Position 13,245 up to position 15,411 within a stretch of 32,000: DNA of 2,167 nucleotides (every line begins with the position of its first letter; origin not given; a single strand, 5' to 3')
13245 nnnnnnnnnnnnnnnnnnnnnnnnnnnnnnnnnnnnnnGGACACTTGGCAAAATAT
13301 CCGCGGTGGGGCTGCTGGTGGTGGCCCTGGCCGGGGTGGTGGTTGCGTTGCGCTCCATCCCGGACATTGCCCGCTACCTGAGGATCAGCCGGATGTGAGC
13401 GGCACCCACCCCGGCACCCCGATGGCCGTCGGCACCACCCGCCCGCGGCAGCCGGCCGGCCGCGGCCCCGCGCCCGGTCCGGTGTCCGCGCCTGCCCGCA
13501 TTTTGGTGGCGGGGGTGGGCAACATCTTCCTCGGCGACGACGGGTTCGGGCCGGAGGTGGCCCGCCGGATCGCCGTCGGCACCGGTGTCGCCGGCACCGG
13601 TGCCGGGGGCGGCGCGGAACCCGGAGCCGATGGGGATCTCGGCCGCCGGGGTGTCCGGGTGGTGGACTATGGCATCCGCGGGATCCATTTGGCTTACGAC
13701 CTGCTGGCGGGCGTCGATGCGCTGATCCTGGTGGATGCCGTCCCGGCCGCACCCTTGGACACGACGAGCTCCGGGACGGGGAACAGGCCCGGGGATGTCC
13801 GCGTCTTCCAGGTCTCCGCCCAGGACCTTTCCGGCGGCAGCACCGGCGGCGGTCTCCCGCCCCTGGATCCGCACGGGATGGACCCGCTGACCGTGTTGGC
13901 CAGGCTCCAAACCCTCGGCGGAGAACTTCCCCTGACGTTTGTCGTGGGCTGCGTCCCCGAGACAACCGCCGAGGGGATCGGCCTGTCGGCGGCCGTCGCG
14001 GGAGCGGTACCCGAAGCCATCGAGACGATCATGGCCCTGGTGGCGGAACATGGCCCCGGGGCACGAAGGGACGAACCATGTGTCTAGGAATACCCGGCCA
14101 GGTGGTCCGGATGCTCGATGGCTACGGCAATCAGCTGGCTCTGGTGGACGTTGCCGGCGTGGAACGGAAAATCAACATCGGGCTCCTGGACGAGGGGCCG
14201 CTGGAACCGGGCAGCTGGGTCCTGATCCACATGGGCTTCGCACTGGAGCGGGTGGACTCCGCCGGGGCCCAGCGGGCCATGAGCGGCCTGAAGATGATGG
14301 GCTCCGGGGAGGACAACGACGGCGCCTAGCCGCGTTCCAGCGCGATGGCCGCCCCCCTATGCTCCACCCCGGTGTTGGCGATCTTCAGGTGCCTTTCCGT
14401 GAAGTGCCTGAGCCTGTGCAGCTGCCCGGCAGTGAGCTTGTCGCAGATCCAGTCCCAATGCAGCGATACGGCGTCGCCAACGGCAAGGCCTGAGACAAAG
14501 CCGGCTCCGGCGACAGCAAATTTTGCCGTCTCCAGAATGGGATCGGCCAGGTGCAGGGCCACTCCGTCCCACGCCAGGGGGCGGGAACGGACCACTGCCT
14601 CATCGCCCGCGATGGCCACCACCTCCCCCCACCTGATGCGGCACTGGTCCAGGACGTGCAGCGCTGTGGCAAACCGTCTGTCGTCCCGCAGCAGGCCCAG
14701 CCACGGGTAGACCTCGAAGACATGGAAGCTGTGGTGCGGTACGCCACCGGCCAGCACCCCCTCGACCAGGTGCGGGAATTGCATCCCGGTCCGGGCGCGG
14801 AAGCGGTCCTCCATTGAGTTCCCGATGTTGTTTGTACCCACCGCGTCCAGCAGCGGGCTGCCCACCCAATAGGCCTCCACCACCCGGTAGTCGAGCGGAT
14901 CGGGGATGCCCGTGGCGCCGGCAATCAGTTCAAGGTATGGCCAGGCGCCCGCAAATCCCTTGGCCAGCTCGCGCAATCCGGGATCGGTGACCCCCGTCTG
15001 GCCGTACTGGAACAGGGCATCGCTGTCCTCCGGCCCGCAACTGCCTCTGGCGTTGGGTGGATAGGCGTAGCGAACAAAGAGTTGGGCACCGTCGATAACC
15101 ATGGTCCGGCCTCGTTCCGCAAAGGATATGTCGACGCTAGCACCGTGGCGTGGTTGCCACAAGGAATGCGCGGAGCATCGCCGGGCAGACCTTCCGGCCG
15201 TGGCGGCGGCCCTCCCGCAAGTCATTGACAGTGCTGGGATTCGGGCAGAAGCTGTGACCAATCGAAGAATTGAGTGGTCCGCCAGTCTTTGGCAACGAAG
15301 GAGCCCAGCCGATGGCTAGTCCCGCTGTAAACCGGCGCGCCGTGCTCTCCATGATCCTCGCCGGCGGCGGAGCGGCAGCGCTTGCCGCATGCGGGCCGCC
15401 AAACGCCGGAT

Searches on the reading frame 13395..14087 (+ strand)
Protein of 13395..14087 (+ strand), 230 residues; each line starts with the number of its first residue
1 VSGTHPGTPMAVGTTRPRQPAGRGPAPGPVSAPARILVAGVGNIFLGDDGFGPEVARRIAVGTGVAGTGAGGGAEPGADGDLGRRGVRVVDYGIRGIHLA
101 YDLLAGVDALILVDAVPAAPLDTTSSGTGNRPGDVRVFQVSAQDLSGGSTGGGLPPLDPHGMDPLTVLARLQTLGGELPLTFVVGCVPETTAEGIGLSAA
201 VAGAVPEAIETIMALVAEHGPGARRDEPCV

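Call 52: search_protein_families(library=pfam, proteins=[window:13395-14087:+], max_evalue=0.00001)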
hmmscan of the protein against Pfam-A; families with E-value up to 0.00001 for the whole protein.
window:13395-14087:+ (230 aa): 1 family
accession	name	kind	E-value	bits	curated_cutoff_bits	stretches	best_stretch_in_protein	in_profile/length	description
PF01750.23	HycI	-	7.3e-07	29.5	23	1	87-213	17-128/130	Hydrogenase maturation protease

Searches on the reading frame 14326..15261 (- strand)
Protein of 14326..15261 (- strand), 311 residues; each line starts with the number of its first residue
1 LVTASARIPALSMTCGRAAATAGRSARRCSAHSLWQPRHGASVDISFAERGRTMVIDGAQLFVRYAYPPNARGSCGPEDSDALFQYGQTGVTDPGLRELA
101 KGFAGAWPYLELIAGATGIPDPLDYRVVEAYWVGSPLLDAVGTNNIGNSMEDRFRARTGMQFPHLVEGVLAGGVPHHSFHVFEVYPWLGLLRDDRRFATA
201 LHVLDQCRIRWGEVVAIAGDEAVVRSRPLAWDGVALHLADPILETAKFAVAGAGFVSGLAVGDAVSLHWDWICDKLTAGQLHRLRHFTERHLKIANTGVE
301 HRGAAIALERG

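Call 52: search_protein_families(library=pfam, proteins=[window:14326-15261:-], max_evalue=0.00001)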
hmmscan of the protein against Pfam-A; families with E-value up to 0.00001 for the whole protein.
window:14326-15261:- (311 aa): 1 family
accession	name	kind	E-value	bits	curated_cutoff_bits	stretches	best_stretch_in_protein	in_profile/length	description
PF19927.4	DUF6390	-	3.7e-90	302.1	25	1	56-299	3-241/244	Family of unknown function (DUF6390)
